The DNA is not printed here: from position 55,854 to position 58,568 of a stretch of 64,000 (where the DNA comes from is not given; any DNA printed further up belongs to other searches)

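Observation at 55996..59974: Processive GT2 synthase translationally coupled to a membrane-anchored GH18 chitinase with two chitin-binding modules: possible chitin-like polymer synthesis/trimming pair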

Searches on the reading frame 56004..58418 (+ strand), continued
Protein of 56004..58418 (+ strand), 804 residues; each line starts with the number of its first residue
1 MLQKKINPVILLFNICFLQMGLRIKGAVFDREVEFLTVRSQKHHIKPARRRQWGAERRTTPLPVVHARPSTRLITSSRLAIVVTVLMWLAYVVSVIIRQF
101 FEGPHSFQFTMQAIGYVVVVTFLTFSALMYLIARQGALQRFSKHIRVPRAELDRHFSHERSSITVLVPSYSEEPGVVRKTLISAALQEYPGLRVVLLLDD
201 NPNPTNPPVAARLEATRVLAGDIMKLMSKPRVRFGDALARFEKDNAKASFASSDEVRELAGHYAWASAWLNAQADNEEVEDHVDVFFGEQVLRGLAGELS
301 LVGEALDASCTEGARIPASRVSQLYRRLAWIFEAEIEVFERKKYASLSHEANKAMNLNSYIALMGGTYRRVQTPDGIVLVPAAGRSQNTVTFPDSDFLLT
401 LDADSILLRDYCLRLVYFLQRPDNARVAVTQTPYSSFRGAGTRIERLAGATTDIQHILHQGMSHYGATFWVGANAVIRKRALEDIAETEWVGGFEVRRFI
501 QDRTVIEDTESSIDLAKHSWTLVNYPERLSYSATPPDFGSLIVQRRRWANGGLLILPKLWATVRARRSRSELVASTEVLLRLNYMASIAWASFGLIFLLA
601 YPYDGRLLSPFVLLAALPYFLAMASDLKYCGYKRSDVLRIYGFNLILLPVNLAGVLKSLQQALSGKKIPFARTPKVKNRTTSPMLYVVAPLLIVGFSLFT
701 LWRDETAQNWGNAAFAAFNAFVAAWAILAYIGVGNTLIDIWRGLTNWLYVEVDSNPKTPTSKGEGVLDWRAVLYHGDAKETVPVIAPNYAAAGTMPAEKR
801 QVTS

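Call 82: search_protein_representatives(protein=window:56115-58418:+)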
Query: 767 residues. Proteins with E-value up to 0.001 (for the whole library): 2305; up to 1e-10: 1264; up to 1e-30: 573. The best 150 are listed.
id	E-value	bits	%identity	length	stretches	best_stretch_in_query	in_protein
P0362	6.7e-289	976.6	62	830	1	11-741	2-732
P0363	1.2e-281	952.6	59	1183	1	8-761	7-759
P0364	1.0e-237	807.4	52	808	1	13-761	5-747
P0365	7.7e-231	784.6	52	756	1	11-742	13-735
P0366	8.6e-231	784.5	52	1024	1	11-740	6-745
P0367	4.6e-227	772.1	51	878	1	12-757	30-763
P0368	7.0e-224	761.6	50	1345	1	11-742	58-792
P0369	3.0e-221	752.9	53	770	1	23-746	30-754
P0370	3.8e-219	745.9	50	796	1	5-741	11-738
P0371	5.2e-219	745.5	48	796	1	8-751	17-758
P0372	2.6e-218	743.2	51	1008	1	15-716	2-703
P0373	1.8e-217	740.4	50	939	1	40-742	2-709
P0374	3.4e-211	719.7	48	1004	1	29-747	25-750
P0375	1.1e-209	714.7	48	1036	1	13-741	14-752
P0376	5.5e-205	699.1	75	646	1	280-686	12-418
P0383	8.9e-177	605.9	44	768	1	22-746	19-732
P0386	8.0e-166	569.7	45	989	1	37-699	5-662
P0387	4.8e-164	563.8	43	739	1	34-715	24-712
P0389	3.0e-159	547.9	43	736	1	32-706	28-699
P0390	3.6e-157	541.1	44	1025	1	42-702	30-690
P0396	1.1e-153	529.5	44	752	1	37-707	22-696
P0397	1.4e-153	529.1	45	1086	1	78-702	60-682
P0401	4.2e-152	524.3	44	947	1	30-708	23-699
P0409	3.5e-150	518.0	43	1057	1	19-709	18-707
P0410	3.6e-149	514.6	42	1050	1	37-698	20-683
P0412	5.1e-149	514.1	41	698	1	31-697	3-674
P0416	8.2e-148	510.1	43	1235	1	43-700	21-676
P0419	3.5e-147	508.0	41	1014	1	48-718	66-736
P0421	6.0e-145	500.7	43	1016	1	48-702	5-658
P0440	3.4e-140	484.9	38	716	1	41-704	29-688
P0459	3.0e-133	461.9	37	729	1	34-708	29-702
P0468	2.9e-130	452.1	40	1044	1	62-706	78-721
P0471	3.3e-129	448.6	41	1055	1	75-711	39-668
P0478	1.4e-126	439.9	38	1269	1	27-707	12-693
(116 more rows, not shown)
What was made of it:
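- Closest known: Eukaryote-type chitin synthases acquired by some Proteobacteria. Different: It forms its own clade of 573 clusters (call 82).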

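Call 85: search_protein_families(library=pfam, proteins=[P0363, P0366, P0368, P0372, P0374, P0375, P0390, P0397, P0409], max_evalue=0.001)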
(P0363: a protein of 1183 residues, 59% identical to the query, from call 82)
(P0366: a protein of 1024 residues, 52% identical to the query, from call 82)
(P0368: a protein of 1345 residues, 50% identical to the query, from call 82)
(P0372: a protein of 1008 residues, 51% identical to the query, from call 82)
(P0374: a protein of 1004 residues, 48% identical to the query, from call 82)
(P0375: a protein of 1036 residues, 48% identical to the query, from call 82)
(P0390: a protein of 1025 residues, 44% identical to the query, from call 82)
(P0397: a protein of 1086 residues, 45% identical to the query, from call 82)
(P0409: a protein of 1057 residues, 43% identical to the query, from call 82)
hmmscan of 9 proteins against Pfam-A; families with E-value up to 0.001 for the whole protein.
P0363 (1183 aa): 3 families
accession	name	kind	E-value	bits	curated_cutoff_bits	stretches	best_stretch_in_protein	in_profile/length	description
PF13632.12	Glyco_trans_2_3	-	3.8e-36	125.2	27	1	360-583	2-196/198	Glycosyl transferase family group 2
PF13641.12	Glyco_tranf_2_3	-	4.6e-10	40.3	27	1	359-513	89-230/230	Glycosyltransferase like family 2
PF00535.33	Glycos_transf_2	-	6.6e-09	36.3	23.3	0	357-447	79-167/168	Glycosyl transferase family 2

P0366 (1024 aa): 4 families
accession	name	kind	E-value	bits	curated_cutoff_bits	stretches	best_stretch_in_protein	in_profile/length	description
PF13632.12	Glyco_trans_2_3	-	2.7e-36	125.7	27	1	355-579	1-196/198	Glycosyl transferase family group 2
PF00563.25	EAL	-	7.8e-21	75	31.3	1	811-1018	13-236/236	EAL domain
PF13641.12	Glyco_tranf_2_3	-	5.6e-14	53.2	27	1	353-509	87-230/230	Glycosyltransferase like family 2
PF00535.33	Glycos_transf_2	-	1.4e-09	38.5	23.3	1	354-442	80-166/168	Glycosyl transferase family 2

P0368 (1345 aa): 4 families
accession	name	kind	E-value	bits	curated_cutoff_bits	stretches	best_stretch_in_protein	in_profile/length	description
PF13632.12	Glyco_trans_2_3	-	6.2e-35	121.3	27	1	406-631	1-197/198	Glycosyl transferase family group 2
PF13641.12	Glyco_tranf_2_3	-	1.1e-10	42.3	27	1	404-560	87-230/230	Glycosyltransferase like family 2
PF00535.33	Glycos_transf_2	-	2.6e-08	34.4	23.3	1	404-494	79-167/168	Glycosyl transferase family 2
PF02839.19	CBM_5_12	-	4.8e-07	30.1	26.2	1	1265-1308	1-43/44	Carbohydrate-binding module family 5/12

P0372 (1008 aa): 4 families
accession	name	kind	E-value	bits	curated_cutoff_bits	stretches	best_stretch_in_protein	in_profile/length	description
PF00563.25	EAL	-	4e-38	131.6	31.3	1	786-989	12-236/236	EAL domain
PF13632.12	Glyco_trans_2_3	-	2e-32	113.1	27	1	347-572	1-197/198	Glycosyl transferase family group 2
PF13641.12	Glyco_tranf_2_3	-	3.7e-14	53.7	27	1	345-501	87-230/230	Glycosyltransferase like family 2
PF00535.33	Glycos_transf_2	-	1.3e-07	32.1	23.3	0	346-435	80-167/168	Glycosyl transferase family 2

P0374 (1004 aa): 4 families
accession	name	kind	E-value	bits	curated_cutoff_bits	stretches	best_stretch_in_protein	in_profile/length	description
PF13632.12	Glyco_trans_2_3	-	1.3e-30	107.1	27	1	358-573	1-187/198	Glycosyl transferase family group 2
PF00563.25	EAL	-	2.2e-28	99.7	31.3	1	785-993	13-236/236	EAL domain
PF13641.12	Glyco_tranf_2_3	-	4.2e-10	40.5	27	1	355-512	86-230/230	Glycosyltransferase like family 2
PF00535.33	Glycos_transf_2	-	5e-08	33.5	23.3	1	357-446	80-167/168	Glycosyl transferase family 2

P0375 (1036 aa): 4 families
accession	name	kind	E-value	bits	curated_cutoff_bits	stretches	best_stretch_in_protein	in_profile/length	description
PF13632.12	Glyco_trans_2_3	-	8.3e-32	111.1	27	1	365-591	1-196/198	Glycosyl transferase family group 2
PF00563.25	EAL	-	4.1e-25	89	31.3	1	804-1008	18-236/236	EAL domain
PF13641.12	Glyco_tranf_2_3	-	1.7e-11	45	27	1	363-519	87-230/230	Glycosyltransferase like family 2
PF00535.33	Glycos_transf_2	-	1e-07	32.5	23.3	0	364-452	80-166/168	Glycosyl transferase family 2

P0390 (1025 aa): 4 families
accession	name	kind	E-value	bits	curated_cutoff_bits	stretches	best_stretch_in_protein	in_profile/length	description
PF13632.12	Glyco_trans_2_3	-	1.1e-29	104.1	27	1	350-549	1-173/198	Glycosyl transferase family group 2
PF01522.26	Polysacc_deac_1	-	4e-13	49.8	23.1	1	747-866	9-112/124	Polysaccharide deacetylase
PF13641.12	Glyco_tranf_2_3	-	1.2e-10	42.3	27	1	348-504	87-230/230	Glycosyltransferase like family 2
PF00535.33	Glycos_transf_2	-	1.5e-05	25.4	23.3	0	348-438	79-167/168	Glycosyl transferase family 2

P0397 (1086 aa): 4 families
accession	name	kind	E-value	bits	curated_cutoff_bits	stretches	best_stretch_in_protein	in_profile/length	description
PF13632.12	Glyco_trans_2_3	-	1.6e-29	103.6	27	1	342-565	1-197/198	Glycosyl transferase family group 2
PF13641.12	Glyco_tranf_2_3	-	2.8e-16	60.7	27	1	340-496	87-230/230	Glycosyltransferase like family 2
PF00535.33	Glycos_transf_2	-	3.8e-05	24.1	23.3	0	110-189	1-75/168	Glycosyl transferase family 2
PF03142.21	Chitin_synth_2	-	3.8e-05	23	27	0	108-144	26-62/527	Chitin synthase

P0409 (1057 aa): 3 families
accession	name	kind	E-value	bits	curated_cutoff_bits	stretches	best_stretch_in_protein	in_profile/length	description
PF03816.19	LytR_cpsA_psr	-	6.5e-34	117.7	24.6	1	809-949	1-149/150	LytR_cpsA_psr family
PF13632.12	Glyco_trans_2_3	-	4.4e-27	95.6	27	1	358-581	1-194/198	Glycosyl transferase family group 2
PF13641.12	Glyco_tranf_2_3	-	9.2e-14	52.4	27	1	356-514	87-230/230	Glycosyltransferase like family 2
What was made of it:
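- On Synthase-dependent exopolysaccharide systems (Bcs, Pga, Alg, Pel type): EAL is fused in four more distant clade members (call 85), so the link exists in the clade but not in this cassette.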

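Call 86: search_protein_families(library=pfam, proteins=[P0416, P0419, P0421, P0468, P0471, P0478, P0410, P0401, P0386], max_evalue=0.001)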
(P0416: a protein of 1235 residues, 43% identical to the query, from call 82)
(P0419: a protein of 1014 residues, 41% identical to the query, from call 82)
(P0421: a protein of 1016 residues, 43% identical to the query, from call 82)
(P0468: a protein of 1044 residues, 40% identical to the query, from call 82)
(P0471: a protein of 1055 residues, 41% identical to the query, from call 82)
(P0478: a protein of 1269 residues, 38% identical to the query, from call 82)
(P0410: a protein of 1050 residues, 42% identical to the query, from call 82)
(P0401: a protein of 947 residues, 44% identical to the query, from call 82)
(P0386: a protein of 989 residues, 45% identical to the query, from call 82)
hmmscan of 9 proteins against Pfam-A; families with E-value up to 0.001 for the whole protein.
P0416 (1235 aa): 4 families
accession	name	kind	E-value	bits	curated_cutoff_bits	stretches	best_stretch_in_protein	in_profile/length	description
PF20254.3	DMFA2_C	-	4.6e-113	378.9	27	1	809-1202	2-369/374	N,N-dimethylformamidase beta subunit-like, C-terminal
PF13632.12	Glyco_trans_2_3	-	1e-28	101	27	1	337-559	1-196/198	Glycosyl transferase family group 2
PF13641.12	Glyco_tranf_2_3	-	2e-12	48.1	27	1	335-491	87-230/230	Glycosyltransferase like family 2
PF00535.33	Glycos_transf_2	-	3.4e-10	40.6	23.3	0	336-425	80-167/168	Glycosyl transferase family 2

P0419 (1014 aa): 4 families
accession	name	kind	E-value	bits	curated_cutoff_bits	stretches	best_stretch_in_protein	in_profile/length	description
PF13632.12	Glyco_trans_2_3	-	1.7e-28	100.2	27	1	380-601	1-195/198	Glycosyl transferase family group 2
PF01522.26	Polysacc_deac_1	-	3.8e-18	66.1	23.1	1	832-974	2-122/124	Polysaccharide deacetylase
PF13641.12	Glyco_tranf_2_3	-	9.6e-11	42.6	27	1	380-534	89-230/230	Glycosyltransferase like family 2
PF00535.33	Glycos_transf_2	-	1.9e-06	28.3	23.3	0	379-468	80-167/168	Glycosyl transferase family 2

P0421 (1016 aa): 4 families
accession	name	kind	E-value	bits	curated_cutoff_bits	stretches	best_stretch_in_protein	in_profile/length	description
PF03816.19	LytR_cpsA_psr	-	9.1e-37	127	24.6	1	736-897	1-148/150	LytR_cpsA_psr family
PF13632.12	Glyco_trans_2_3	-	5.5e-29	101.8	27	1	315-512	1-186/198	Glycosyl transferase family group 2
PF13641.12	Glyco_tranf_2_3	-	1.8e-09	38.4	27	1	313-467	87-230/230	Glycosyltransferase like family 2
PF00535.33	Glycos_transf_2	-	5e-06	27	23.3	1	313-401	79-167/168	Glycosyl transferase family 2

P0468 (1044 aa): 5 families
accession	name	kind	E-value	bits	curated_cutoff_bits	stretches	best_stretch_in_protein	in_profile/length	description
PF13632.12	Glyco_trans_2_3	-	5.7e-32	111.6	27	1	376-600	1-197/198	Glycosyl transferase family group 2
PF01522.26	Polysacc_deac_1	-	6.5e-23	81.5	23.1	1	838-976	4-123/124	Polysaccharide deacetylase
PF13641.12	Glyco_tranf_2_3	-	1.6e-09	38.5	27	1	374-530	87-230/230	Glycosyltransferase like family 2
PF13506.12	Glyco_transf_21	-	0.00017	21.5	21.7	1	374-474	31-127/174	Glycosyl transferase family 21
PF00535.33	Glycos_transf_2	-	0.00019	21.8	23.3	0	374-461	79-164/168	Glycosyl transferase family 2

P0471 (1055 aa): 5 families
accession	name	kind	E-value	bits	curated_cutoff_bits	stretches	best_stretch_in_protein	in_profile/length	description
PF13632.12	Glyco_trans_2_3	-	2.5e-29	102.9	27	1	321-540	1-195/198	Glycosyl transferase family group 2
PF01757.29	Acyl_transf_3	-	8.2e-29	101.1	31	1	696-1023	2-324/326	Acyltransferase domain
PF13641.12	Glyco_tranf_2_3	-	2.7e-12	47.7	27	1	320-473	88-230/230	Glycosyltransferase like family 2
PF00535.33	Glycos_transf_2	-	1.4e-07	32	23.3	1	319-406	79-166/168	Glycosyl transferase family 2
PF03142.21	Chitin_synth_2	-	5.3e-06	25.8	27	0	320-439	203-318/527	Chitin synthase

P0478 (1269 aa): 4 families
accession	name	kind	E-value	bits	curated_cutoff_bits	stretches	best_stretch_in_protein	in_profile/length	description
PF01522.26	Polysacc_deac_1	-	1.6e-38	131.9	23.1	2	811-950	2-122/124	Polysaccharide deacetylase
PF13632.12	Glyco_trans_2_3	-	3.1e-25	89.6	27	1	349-571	3-197/198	Glycosyl transferase family group 2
PF13641.12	Glyco_tranf_2_3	-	1.5e-08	35.3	27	0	351-501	93-230/230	Glycosyltransferase like family 2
PF00535.33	Glycos_transf_2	-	0.00089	19.7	23.3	0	346-375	80-109/168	Glycosyl transferase family 2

P0410 (1050 aa): 4 families
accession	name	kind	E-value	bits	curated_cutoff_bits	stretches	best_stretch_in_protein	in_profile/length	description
PF13632.12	Glyco_trans_2_3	-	2.5e-30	106.2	27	1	346-568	1-196/198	Glycosyl transferase family group 2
PF13641.12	Glyco_tranf_2_3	-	6.9e-11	43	27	1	346-500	89-230/230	Glycosyltransferase like family 2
PF01522.26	Polysacc_deac_1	-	5.6e-09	36.5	23.1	1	770-891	9-113/124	Polysaccharide deacetylase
PF00535.33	Glycos_transf_2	-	1.6e-06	28.6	23.3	0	110-154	1-43/168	Glycosyl transferase family 2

P0401 (947 aa): 5 families
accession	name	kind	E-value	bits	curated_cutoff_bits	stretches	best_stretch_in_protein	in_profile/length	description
PF13632.12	Glyco_trans_2_3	-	5e-31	108.5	27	1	353-574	1-195/198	Glycosyl transferase family group 2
PF13641.12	Glyco_tranf_2_3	-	3.9e-09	37.3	27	1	354-507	90-230/230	Glycosyltransferase like family 2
PF00535.33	Glycos_transf_2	-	2.8e-06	27.8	23.3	0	352-441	80-167/168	Glycosyl transferase family 2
PF03142.21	Chitin_synth_2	-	0.00019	20.7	27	0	121-154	29-62/527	Chitin synthase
PF13506.12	Glyco_transf_21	-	0.00079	19.4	21.7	0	352-442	32-118/174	Glycosyl transferase family 21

P0386 (989 aa): 4 families
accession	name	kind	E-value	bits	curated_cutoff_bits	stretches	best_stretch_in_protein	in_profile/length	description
PF13632.12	Glyco_trans_2_3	-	6.5e-32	111.4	27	1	326-548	1-197/198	Glycosyl transferase family group 2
PF01522.26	Polysacc_deac_1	-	1.8e-16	60.6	23.1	1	710-831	6-111/124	Polysaccharide deacetylase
PF13641.12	Glyco_tranf_2_3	-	2.1e-13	51.2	27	1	324-480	87-230/230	Glycosyltransferase like family 2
PF00535.33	Glycos_transf_2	-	2.4e-05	24.8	23.3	0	323-414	78-167/168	Glycosyl transferase family 2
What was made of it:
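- On Chitin synthases (Pfam Chitin_synth_1 / Chitin_synth_2): A few distant clade members give partial sub-threshold Chitin_synth_2 hits of 21-26 bits against a cut-off of 27 (calls 85, 86).
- LCP and CE4 partners in sister clades point to a retained, wall-associated polymer (calls 85, 86).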

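Call 88: find_encoding_contigs(protein=P0389, flank=6000, max_places=2)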
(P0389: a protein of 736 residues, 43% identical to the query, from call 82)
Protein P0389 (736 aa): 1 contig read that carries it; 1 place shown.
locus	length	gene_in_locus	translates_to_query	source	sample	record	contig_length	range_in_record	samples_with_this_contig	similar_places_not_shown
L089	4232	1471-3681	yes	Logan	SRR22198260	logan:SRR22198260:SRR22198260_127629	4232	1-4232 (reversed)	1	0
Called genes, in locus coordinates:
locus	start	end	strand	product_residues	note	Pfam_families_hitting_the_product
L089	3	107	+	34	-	?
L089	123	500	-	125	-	PF00903:Glyoxalase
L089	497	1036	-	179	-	PF00578:AhpC-TSA, PF08534:Redoxin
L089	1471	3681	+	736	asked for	PF13641:Glyco_tranf_2_3 (weak), PF13632:Glyco_trans_2_3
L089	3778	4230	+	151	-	?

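Call 89: find_encoding_contigs(protein=P0365, flank=6000, max_places=2)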
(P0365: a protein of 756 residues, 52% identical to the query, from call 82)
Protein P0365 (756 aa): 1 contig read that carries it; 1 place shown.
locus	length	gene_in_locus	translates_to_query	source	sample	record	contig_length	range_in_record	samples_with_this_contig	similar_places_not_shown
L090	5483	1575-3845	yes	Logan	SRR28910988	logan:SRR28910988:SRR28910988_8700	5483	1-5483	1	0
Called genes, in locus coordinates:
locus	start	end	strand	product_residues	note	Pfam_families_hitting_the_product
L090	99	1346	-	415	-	PF03816:LytR_cpsA_psr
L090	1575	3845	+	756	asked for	PF00535:Glycos_transf_2 (faint), PF13632:Glyco_trans_2_3, PF13641:Glyco_tranf_2_3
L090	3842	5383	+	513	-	PF02839:CBM_5_12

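Call 90: find_encoding_contigs(protein=P0383, flank=6000, max_places=2)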
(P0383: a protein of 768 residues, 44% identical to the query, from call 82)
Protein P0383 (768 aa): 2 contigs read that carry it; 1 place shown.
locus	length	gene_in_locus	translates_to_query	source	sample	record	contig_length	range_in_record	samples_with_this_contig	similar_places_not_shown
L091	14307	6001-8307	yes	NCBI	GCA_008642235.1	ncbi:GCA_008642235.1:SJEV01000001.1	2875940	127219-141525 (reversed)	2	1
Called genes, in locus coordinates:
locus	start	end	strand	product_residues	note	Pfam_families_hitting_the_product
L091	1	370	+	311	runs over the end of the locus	PF04616:Glyco_hydro_43 (weak)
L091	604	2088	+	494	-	-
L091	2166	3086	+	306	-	PF00226:DnaJ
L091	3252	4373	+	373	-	PF00296:Bac_luciferase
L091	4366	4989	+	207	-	PF03358:FMN_red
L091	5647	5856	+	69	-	-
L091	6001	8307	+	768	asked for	PF13632:Glyco_trans_2_3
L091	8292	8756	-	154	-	PF20242:Emfourin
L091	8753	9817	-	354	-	PF01447:Peptidase_M4, PF02868:Peptidase_M4_C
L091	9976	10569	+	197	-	PF01066:CDP-OH_P_transf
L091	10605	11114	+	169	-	PF16697:Yop-YscD_cpl, PF00498:FHA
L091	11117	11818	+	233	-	PF00376:MerR (weak), PF13411:MerR_1, PF28507:Rv1828_C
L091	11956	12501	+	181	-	PF13411:MerR_1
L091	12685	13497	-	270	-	PF00142:Fer4_NifH, PF01656:CbiA, PF02374:ArsA_ATPase (faint), PF06564:CBP_BcsQ (faint), PF09140:MipZ (faint), PF10609:ParA, PF13614:AAA_31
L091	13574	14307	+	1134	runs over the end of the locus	PF00289:Biotin_carb_N, PF02786:CPSase_L_D2, PF07478:Dala_Dala_lig_C (faint), PF02785:Biotin_carb_C, PF00682:HMGL-like, PF25917:BSH_RND (faint), PF02436:PYC_OADA, PF00364:Biotin_lipoyl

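Call 91: find_encoding_contigs(protein=P0387, flank=6000, max_places=2)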
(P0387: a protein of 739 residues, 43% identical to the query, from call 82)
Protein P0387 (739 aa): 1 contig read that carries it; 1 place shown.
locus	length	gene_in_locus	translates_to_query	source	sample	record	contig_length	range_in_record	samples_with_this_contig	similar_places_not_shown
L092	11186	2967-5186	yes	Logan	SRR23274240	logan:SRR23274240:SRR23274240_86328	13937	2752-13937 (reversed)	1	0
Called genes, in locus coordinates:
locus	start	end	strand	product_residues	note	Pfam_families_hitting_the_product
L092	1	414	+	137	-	?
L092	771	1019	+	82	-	-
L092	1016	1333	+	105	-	PF02452:PemK_toxin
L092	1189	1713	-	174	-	PF13610:DDE_Tnp_IS240 (faint)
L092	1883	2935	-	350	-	PF00196:GerE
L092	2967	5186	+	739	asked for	PF00535:Glycos_transf_2 (faint), PF13641:Glyco_tranf_2_3, PF13632:Glyco_trans_2_3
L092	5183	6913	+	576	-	PF02839:CBM_5_12 (weak)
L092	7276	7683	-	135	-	PF00067:p450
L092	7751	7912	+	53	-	-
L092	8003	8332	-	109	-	PF13276:HTH_21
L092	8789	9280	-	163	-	-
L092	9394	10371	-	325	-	PF00106:adh_short, PF08659:KR, PF13561:adh_short_C2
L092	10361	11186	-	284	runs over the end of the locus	PF00903:Glyoxalase, PF18029:Glyoxalase_6 (weak)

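Call 92: find_encoding_contigs(protein=P0396, flank=6000, max_places=2)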
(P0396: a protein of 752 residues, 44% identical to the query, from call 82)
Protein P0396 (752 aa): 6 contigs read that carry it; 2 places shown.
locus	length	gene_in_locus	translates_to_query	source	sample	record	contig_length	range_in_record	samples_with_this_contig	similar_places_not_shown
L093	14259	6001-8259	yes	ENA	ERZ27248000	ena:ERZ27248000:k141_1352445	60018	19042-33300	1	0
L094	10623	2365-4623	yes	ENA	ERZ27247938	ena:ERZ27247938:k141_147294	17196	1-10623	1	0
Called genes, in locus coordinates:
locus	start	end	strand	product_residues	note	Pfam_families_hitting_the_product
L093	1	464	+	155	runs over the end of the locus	PF00072:Response_reg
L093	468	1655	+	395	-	PF00072:Response_reg, PF00512:HisKA, PF02518:HATPase_c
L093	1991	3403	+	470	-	PF03062:MBOAT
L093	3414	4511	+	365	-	-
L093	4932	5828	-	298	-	PF01522:Polysacc_deac_1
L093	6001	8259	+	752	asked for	PF00535:Glycos_transf_2 (faint), PF13641:Glyco_tranf_2_3 (weak), PF13632:Glyco_trans_2_3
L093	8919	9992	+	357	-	PF13356:Arm-DNA-bind_3 (weak), PF22022:Phage_int_M, PF00589:Phage_integrase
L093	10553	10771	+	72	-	PF05930:Phage_AlpA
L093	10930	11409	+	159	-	-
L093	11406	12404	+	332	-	PF07120:DUF1376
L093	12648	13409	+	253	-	-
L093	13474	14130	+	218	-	-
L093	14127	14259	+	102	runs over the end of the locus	-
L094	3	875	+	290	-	?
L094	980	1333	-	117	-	-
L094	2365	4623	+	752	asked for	PF00535:Glycos_transf_2 (faint), PF13641:Glyco_tranf_2_3 (weak), PF13632:Glyco_trans_2_3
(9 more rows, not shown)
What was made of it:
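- LCP, Acyl_transf_3 and EAL fusions, and MBOAT nearby (calls 85, 86, 89, 92).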
